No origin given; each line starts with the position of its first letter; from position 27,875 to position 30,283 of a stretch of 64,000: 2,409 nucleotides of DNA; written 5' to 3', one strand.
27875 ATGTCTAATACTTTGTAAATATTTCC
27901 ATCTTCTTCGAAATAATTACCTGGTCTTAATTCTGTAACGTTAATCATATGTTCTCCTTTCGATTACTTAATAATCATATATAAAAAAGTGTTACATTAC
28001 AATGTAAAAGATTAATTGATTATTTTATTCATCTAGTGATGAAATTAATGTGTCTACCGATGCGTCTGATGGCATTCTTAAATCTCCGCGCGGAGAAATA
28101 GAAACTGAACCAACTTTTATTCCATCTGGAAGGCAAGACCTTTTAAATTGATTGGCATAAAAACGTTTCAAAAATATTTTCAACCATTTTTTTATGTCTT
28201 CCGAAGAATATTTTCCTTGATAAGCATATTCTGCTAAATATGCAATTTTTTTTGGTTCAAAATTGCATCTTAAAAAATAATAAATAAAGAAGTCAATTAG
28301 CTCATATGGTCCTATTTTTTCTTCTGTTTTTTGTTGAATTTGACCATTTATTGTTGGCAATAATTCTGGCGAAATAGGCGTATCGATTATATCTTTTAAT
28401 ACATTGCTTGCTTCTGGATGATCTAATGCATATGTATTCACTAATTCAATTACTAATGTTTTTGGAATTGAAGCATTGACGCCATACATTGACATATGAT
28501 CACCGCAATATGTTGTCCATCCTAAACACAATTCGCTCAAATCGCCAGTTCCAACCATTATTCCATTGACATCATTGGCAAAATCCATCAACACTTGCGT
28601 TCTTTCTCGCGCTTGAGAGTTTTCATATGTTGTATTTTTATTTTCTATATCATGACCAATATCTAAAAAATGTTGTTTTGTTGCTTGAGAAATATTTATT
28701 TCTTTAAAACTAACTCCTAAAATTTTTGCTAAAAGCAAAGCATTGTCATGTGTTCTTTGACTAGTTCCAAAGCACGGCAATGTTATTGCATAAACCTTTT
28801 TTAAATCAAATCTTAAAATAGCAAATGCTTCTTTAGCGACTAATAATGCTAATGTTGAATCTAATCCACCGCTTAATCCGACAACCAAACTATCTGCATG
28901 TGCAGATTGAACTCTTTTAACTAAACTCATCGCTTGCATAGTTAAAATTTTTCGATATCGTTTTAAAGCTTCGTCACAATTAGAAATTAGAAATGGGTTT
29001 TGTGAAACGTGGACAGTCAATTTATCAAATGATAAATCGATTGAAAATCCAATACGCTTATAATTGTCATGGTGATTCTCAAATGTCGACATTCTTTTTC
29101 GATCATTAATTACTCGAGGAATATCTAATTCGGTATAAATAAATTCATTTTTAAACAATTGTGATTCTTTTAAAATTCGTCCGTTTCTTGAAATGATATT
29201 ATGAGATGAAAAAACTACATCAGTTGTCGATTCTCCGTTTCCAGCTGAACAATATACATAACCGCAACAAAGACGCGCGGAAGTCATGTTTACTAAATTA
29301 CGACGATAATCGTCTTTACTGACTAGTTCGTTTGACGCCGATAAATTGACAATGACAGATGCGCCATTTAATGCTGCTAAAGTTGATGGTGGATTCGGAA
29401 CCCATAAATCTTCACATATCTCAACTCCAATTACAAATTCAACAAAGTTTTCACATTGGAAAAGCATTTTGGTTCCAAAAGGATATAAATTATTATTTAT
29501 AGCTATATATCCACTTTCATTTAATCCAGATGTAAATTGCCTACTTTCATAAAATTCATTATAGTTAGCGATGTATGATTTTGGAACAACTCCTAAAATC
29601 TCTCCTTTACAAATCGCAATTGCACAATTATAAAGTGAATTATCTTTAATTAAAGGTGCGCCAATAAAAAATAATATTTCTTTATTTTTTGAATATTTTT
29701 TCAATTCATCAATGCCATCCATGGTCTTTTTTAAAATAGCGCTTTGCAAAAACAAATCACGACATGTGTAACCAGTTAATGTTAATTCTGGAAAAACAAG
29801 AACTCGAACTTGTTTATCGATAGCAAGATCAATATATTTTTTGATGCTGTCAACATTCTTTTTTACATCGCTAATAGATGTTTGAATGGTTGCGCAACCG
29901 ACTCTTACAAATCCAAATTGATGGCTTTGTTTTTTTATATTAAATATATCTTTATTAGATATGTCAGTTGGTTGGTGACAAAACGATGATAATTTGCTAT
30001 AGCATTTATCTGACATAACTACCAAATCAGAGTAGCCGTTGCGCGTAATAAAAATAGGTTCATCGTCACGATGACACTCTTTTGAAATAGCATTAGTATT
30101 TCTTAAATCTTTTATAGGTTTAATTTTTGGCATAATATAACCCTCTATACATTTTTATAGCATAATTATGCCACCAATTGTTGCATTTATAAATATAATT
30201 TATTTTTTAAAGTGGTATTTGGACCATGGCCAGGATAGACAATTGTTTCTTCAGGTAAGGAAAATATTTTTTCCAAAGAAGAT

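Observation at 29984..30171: NAD+ synthetase fused to a Phd/YefM antitoxin-like DNA-binding domain, with a perfect palindrome in its own promoter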

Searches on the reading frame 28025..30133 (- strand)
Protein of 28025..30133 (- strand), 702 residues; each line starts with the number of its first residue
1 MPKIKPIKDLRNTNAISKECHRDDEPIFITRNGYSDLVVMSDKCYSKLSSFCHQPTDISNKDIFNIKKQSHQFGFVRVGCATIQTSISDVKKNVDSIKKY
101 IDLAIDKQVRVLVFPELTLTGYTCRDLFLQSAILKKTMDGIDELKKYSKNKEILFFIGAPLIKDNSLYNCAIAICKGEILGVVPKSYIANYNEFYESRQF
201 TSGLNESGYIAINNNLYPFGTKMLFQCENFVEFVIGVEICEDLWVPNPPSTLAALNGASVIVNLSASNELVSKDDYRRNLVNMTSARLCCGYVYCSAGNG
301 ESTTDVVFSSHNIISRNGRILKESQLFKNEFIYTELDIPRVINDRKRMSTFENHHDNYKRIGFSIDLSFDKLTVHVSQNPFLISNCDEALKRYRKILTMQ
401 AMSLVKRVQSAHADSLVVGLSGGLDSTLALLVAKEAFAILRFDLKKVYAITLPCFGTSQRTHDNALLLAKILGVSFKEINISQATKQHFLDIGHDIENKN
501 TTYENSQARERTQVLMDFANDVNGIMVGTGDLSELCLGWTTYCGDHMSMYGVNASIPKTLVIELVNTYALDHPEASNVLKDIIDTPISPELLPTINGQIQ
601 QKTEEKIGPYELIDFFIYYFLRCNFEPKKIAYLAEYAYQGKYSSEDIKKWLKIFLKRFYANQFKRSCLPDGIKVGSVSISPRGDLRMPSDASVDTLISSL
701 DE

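Call 4: search_protein_families(library=pfam, proteins=[window:28025-30133:-], max_evalue=1)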
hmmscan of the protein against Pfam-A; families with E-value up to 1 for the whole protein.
window:28025-30133:- (702 aa): 5 families
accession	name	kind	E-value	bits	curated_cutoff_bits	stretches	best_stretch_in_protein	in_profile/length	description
PF02540.23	NAD_synthase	-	9.2e-31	107.3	21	1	402-620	7-205/242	NAD synthase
PF00795.27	CN_hydrolase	-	7.6e-23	81.6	23.2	1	81-344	3-254/256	Carbon-nitrogen hydrolase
PF02604.26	PhdYeFM_antitox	-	0.00094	19.3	29.8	1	3-46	2-46/74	Antitoxin Phd_YefM, type II toxin-antitoxin system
PF06508.19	QueC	-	0.0012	18.8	22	1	417-504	3-89/210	Queuosine biosynthesis protein QueC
PF03054.22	tRNA_Me_trans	-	0.029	14.5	20.6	1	416-489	3-80/202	tRNA methyl transferase HUP domain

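Call 5: find_homologous_proteins(query=window:28025-30133:-)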
Query window:28025-30133:- (702 aa): 8000 proteins with E <= 0.001 among 8000 candidates; the best 120 are listed.
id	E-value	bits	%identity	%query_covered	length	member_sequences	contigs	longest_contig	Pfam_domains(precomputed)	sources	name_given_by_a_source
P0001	0.0e+0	1579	99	100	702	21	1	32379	PF00795.28,PF02540.24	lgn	-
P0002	0.0e+0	1266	77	100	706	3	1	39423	PF02604.27,PF00795.28,PF02540.24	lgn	-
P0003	0.0e+0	1207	74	100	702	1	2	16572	PF00795.28,PF02540.24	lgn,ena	-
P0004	0.0e+0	1032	65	100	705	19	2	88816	PF00795.28,PF02540.24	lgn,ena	-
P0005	0.0e+0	1030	66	100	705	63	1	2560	PF00795.28,PF02540.24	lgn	-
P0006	7.4e-293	991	63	100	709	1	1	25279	PF00795.28,PF02540.24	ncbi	-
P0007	1.9e-281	953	61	100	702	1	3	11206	PF00795.28,PF02540.24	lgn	-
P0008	1.0e-280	951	60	100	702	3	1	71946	PF00795.28,PF02540.24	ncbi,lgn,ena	-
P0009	5.3e-279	945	61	100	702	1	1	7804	PF00795.28,PF02540.24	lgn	-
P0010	7.3e-278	942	60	100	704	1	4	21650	PF00795.28,PF02540.24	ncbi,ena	-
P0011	5.5e-269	912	59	100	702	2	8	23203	PF00795.28,PF02540.24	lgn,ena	-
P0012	1.5e-266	904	85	66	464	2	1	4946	PF02540.24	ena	-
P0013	5.3e-265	899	59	100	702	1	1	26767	PF00795.28,PF02540.24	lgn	-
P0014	1.8e-264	897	58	100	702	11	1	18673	PF00795.28,PF02540.24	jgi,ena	-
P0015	3.1e-262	890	59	100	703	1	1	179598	PF00795.28,PF02540.24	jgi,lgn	jgi:NAD+ synthase (glutamine-hydrolysing)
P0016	9.5e-262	888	56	100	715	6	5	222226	PF00795.28,PF02540.24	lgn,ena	-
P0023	8.3e-255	865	55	100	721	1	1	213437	PF00795.28,PF02540.24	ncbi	ncbi:MAG: NAD(+) synthase [Bacilli bacterium]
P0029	6.0e-246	836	54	100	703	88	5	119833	PF00795.28,PF02540.24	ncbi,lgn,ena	-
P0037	1.4e-242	825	54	100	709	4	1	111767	PF00795.28,PF02540.24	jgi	jgi:NAD+ synthase (glutamine-hydrolysing)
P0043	5.6e-240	816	53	100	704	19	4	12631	PF02604.27,PF00795.28,PF02540.24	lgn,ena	-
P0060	8.1e-232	789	53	100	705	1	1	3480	PF02604.27,PF00795.28,PF02540.24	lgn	-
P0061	1.5e-231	788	52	100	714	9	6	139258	PF00795.28,PF02540.24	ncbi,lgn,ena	-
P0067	9.6e-229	779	52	100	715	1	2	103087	PF02604.27,PF00795.28,PF02540.24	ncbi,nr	ncbi:MAG: NAD(+) synthase [Bacilli bacterium]|nr:NAD(+) synthase [Bacilli bacterium]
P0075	7.0e-227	773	53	98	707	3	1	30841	PF02604.27,PF00795.28,PF02540.24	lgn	-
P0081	2.8e-225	768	53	98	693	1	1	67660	PF02604.27,PF00795.28,PF02540.24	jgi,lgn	-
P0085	1.0e-224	766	51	100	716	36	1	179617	PF00795.28,PF02540.24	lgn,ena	-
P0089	5.2e-224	764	52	99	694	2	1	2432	PF02604.27,PF00795.28,PF02540.24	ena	-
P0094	8.8e-221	753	51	98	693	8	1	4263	PF02604.27,PF00795.28,PF02540.24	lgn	-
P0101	9.5e-219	746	50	99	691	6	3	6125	PF02604.27,PF00795.28,PF02540.24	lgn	-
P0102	1.6e-218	745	51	98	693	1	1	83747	PF00795.28,PF02540.24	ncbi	-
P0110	2.2e-216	738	51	99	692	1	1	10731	PF02604.27,PF00795.28,PF02540.24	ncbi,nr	ncbi:MAG: NAD(+) synthase [Erysipelotrichaceae bacterium]|nr:NAD(+) synthase [Erysipelotrichaceae ba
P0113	5.4e-216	737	53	88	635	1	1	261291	PF00795.28,PF02540.24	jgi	jgi:NAD+ synthase (glutamine-hydrolysing)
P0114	6.9e-216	737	51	100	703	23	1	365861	PF02604.27,PF00795.28,PF02540.24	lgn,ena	-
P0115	1.4e-215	736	53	89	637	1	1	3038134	PF00795.28,PF02540.24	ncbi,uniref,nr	ncbi:NAD(+) synthase [Konateibacter massiliensis]|uniref:NAD(+) synthase n=1 Tax=Konateibacter massi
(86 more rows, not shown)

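Call 6: search_protein_families(library=ncbifam, proteins=[window:28025-30133:-], max_evalue=1)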
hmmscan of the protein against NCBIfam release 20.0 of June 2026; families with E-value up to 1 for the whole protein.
window:28025-30133:- (702 aa): 16 families
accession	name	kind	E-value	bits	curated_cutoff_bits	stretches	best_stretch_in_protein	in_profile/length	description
NF002730.0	PRK02628.1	equivalog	1e-235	784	473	1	68-700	5-670/677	NAD(+) synthase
NF010588.0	PRK13981.1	equivalog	2.8e-71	240.5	479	1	76-678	5-529/546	NAD+ synthase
NF010587.0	PRK13980.1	equivalog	3.5e-27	95.2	255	1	402-635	20-232/267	NAD+ synthase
TIGR00552.1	nadE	equivalog_domain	3.7e-24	85.3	63.65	1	404-650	13-223/251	NAD(+) synthase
TIGR03381.1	agmatine_aguB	equivalog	6.5e-14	51.9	410.25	1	80-355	3-272/279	N-carbamoylputrescine amidase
NF001979.1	PRK00768.1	equivalog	1.1e-13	51.3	250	1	404-546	28-175/266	NAD(+) synthase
NF002048.0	PRK00876.1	subfamily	3.9e-07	29.2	313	1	406-484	29-103/330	NAD(+) synthase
NF040852.1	nitrile_Arch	equivalog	5.5e-07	29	500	1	76-263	1-168/262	nitrilase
NF033621.1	de_GSH_amidase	exception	5.2e-06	26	355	1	88-354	11-253/260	deaminated glutathione amidase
TIGR00268.2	TIGR00268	equivalog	5.5e-05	22.6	150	1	412-489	12-84/259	ATP-dependent sacrificial sulfur transferase LarE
NF006351.0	PRK08576.1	equivalog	0.00039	19.1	290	1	385-449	206-266/436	hypothetical protein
TIGR00364.1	TIGR00364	equivalog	0.0022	17.6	150.3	1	417-485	2-63/201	7-cyano-7-deazaguanine synthase QueC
TIGR01536.1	asn_synth_AEB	equivalog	0.0028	16.7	267.1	1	403-489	244-324/517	asparagine synthase (glutamine-hydrolyzing)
NF008934.0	PRK12291.1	equivalog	0.0037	16.6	427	1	90-179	215-291/419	apolipoprotein N-acyltransferase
NF001138.1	PRK00143.1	equivalog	0.0065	15.5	284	1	416-488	2-75/345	tRNA 2-thiouridine(34) synthase MnmA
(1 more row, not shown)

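Call 29: find_encoding_contigs(protein=P0002, flank=3000, max_places=1)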
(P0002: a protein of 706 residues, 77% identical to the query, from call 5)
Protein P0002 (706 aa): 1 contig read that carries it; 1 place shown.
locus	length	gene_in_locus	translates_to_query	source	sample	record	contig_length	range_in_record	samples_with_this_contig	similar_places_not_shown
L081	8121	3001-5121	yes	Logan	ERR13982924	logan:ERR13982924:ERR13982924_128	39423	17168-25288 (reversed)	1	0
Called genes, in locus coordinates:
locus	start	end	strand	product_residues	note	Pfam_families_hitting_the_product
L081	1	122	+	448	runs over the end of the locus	PF04851:ResIII, PF00270:DEAD, PF00271:Helicase_C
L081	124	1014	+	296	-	PF01261:AP_endonuc_2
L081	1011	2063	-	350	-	PF04551:GcpE, PF26540:GcpE_C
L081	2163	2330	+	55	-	PF00471:Ribosomal_L33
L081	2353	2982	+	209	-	PF23023:Anti-Pycsar_Apyc1, PF00753:Lactamase_B, PF19583:ODP (weak), PF12706:Lactamase_B_2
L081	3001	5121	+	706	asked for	PF02604:PhdYeFM_antitox (faint), PF00795:CN_hydrolase, PF02540:NAD_synthase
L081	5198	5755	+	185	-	PF08207:EFP_N, PF01132:EFP, PF09285:Elong-fact-P_C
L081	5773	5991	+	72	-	PF03672:UPF0154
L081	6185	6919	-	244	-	PF02660:G3P_acyltransf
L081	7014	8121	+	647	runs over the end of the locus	PF02518:HATPase_c, PF00204:DNA_gyraseB, PF01751:Toprim, PF00986:DNA_gyraseB_C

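Call 30: find_encoding_contigs(protein=P0004, flank=3000, max_places=1)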
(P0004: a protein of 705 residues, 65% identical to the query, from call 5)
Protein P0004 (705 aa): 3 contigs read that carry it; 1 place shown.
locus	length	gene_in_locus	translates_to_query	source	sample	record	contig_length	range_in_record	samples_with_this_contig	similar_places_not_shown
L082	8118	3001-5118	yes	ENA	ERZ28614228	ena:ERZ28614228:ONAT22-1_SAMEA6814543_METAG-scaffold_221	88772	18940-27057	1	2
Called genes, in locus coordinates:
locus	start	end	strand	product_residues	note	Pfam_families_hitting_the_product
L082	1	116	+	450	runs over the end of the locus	PF04851:ResIII, PF00270:DEAD, PF00271:Helicase_C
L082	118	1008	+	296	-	PF01261:AP_endonuc_2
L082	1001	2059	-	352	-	PF04551:GcpE, PF26540:GcpE_C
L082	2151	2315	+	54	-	PF00471:Ribosomal_L33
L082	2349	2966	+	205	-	PF00753:Lactamase_B, PF23023:Anti-Pycsar_Apyc1, PF19583:ODP (weak)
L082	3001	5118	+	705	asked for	PF00795:CN_hydrolase, PF02540:NAD_synthase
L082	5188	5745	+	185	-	PF08207:EFP_N, PF01132:EFP, PF09285:Elong-fact-P_C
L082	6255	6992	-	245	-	PF02660:G3P_acyltransf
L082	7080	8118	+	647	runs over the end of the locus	PF02518:HATPase_c, PF00204:DNA_gyraseB, PF01751:Toprim, PF00986:DNA_gyraseB_C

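Call 31: find_encoding_contigs(protein=P0008, flank=3000, max_places=1)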
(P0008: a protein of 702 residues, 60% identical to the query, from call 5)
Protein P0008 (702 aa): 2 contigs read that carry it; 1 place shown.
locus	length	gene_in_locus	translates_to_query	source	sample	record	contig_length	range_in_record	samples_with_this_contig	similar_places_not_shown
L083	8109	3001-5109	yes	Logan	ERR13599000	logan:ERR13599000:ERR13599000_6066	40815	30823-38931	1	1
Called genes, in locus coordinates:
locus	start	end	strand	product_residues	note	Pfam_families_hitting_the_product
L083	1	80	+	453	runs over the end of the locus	PF04851:ResIII (weak), PF00270:DEAD, PF00271:Helicase_C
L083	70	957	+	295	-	PF01261:AP_endonuc_2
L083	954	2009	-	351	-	PF04551:GcpE, PF26540:GcpE_C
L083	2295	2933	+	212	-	PF00753:Lactamase_B, PF19583:ODP, PF23023:Anti-Pycsar_Apyc1 (weak), PF12706:Lactamase_B_2 (weak)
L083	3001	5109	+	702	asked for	PF00795:CN_hydrolase, PF02540:NAD_synthase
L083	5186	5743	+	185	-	PF08207:EFP_N, PF01132:EFP, PF09285:Elong-fact-P_C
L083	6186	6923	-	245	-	PF02660:G3P_acyltransf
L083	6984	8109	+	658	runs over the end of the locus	PF02518:HATPase_c, PF00204:DNA_gyraseB, PF01751:Toprim, PF00986:DNA_gyraseB_C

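Call 32: find_encoding_contigs(protein=P0023, flank=3000, max_places=1)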
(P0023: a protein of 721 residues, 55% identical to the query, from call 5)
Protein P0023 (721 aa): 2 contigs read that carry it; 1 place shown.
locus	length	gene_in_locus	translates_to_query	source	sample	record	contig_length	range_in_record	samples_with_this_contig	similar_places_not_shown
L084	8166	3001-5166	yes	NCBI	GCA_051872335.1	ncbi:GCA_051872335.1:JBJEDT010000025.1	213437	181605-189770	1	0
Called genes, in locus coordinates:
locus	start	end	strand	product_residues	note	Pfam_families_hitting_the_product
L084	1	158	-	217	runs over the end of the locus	PF21349:RUBY_RBDX, PF23458:DUF7130 (faint), PF00210:Ferritin (weak), PF02915:Rubrerythrin, PF21349:RUBY_RBDX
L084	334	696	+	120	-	-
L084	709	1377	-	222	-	PF01209:Ubie_methyltran (faint), PF05175:MTS (weak), PF13489:Methyltransf_23, PF13847:Methyltransf_31, PF08241:Methyltransf_11, PF08242:Methyltransf_12, PF13649:Methyltransf_25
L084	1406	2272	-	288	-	PF08843:AbiEii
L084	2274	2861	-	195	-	-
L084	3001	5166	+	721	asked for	PF00795:CN_hydrolase, PF02540:NAD_synthase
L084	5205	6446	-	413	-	-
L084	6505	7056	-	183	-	-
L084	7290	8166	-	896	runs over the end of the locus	PF00005:ABC_tran, PF02463:SMC_N (weak), PF02687:FtsX (weak)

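Call 33: find_encoding_contigs(protein=P0029, flank=3000, max_places=1)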
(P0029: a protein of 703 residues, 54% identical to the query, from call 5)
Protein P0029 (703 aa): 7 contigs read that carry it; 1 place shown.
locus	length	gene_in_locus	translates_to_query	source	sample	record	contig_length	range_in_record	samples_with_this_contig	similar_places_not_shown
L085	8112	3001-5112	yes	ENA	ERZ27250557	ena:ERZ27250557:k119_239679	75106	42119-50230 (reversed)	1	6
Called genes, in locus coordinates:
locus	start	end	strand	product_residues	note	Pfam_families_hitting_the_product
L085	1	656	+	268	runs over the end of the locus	PF00702:Hydrolase (weak), PF08282:Hydrolase_3, PF05116:S6PP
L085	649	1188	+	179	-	-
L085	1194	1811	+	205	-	PF02525:Flavodoxin_2 (weak), PF03358:FMN_red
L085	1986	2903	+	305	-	PF02645:DegV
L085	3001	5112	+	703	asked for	PF00795:CN_hydrolase, PF02540:NAD_synthase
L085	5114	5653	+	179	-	PF00293:NUDIX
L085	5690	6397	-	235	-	PF01725:Ham1p_like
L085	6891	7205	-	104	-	PF00085:Thioredoxin, PF13098:Thioredoxin_2 (weak)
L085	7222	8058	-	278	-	PF05857:TraX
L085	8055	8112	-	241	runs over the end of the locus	PF02517:Rce1-like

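Call 34: find_encoding_contigs(protein=P0037, flank=3000, max_places=1)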
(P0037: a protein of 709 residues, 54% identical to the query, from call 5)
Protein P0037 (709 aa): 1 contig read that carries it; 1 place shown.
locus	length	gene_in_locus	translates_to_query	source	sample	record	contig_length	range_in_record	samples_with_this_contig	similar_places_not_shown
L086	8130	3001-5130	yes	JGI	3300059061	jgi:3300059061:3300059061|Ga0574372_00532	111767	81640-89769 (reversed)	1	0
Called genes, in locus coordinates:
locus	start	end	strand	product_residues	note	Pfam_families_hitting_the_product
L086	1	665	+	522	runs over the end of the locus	PF07745:Glyco_hydro_53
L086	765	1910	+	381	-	-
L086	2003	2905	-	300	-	PF14397:ATPgrasp_ST (faint), PF08443:RimK, PF02955:GSH-S_ATP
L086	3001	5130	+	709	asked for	PF00795:CN_hydrolase, PF02540:NAD_synthase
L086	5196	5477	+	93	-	PF09954:DUF2188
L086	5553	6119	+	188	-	PF04138:GtrA_DPMS_TM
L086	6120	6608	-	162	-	PF13671:AAA_33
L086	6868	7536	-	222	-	PF00440:TetR_N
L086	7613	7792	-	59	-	-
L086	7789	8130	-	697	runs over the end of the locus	PF00009:GTP_EFTU (faint), PF00350:Dynamin_N (faint), PF01926:MMR_HSR1, PF02421:FeoB_N, PF17910:FeoB_Cyto, PF07670:Gate, PF07664:FeoB_C, PF07670:Gate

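Call 35: find_encoding_contigs(protein=P0061, flank=3000, max_places=1)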
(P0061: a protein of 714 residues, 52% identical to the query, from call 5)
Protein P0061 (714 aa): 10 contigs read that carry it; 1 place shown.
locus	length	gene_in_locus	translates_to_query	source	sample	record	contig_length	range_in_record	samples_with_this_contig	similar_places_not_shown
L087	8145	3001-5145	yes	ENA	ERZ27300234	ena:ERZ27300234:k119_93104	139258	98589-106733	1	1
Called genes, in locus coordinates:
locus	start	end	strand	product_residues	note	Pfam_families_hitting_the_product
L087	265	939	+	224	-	PF01741:MscL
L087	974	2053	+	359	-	PF13350:Y_phosphatase3, PF22741:PTP-NADK (weak), PF22784:PTP-SAK, PF22785:Tc-R-P (faint), PF00293:NUDIX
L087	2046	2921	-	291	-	PF14397:ATPgrasp_ST (faint), PF02655:ATP-grasp_3 (weak), PF08443:RimK, PF02955:GSH-S_ATP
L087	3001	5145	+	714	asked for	PF00795:CN_hydrolase, PF02540:NAD_synthase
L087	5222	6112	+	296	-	PF04138:GtrA_DPMS_TM (weak)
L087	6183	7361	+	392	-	PF03486:HI0933_like, PF22780:HI0933_like_1st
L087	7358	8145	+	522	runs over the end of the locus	PF28550:DUF8436, PF21688:FAD-depend_C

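Call 36: find_encoding_contigs(protein=P0085, flank=3000, max_places=1)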
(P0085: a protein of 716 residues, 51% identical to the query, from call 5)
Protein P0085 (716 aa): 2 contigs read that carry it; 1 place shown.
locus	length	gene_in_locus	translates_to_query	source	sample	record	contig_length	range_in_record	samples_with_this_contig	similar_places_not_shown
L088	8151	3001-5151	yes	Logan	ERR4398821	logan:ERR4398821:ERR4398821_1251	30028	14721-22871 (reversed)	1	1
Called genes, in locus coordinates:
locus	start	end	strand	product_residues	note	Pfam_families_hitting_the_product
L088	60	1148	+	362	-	PF13350:Y_phosphatase3, PF22741:PTP-NADK (faint), PF22784:PTP-SAK, PF00293:NUDIX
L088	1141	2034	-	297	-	PF00561:Abhydrolase_1, PF12146:Hydrolase_4, PF12697:Abhydrolase_6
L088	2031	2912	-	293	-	PF08443:RimK, PF02955:GSH-S_ATP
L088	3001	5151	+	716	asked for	PF00795:CN_hydrolase, PF02540:NAD_synthase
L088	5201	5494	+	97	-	PF09954:DUF2188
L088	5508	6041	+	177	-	PF04138:GtrA_DPMS_TM (faint)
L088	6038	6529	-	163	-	PF08433:KTI12 (weak), PF13671:AAA_33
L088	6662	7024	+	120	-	PF01325:Fe_dep_repress, PF02742:Fe_dep_repr_C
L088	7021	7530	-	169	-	-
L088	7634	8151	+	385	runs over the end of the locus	PF03486:HI0933_like, PF07992:Pyr_redox_2 (faint), PF22780:HI0933_like_1st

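Call 37: find_encoding_contigs(protein=P0016, flank=3000, max_places=1)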
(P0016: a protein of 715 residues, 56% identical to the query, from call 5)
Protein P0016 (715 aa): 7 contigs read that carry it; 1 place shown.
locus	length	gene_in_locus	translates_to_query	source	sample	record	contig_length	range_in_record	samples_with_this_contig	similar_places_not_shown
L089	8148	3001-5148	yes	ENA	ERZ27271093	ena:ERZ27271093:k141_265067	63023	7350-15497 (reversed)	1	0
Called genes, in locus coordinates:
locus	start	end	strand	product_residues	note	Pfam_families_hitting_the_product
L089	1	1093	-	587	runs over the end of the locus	PF00664:ABC_membrane, PF00005:ABC_tran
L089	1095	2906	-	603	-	PF00664:ABC_membrane, PF00005:ABC_tran, PF02463:SMC_N (weak)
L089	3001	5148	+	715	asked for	PF00795:CN_hydrolase, PF02540:NAD_synthase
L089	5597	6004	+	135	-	PF00571:CBS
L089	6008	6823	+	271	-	PF00924:MS_channel_2nd, PF21082:MS_channel_3rd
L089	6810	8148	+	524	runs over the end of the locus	-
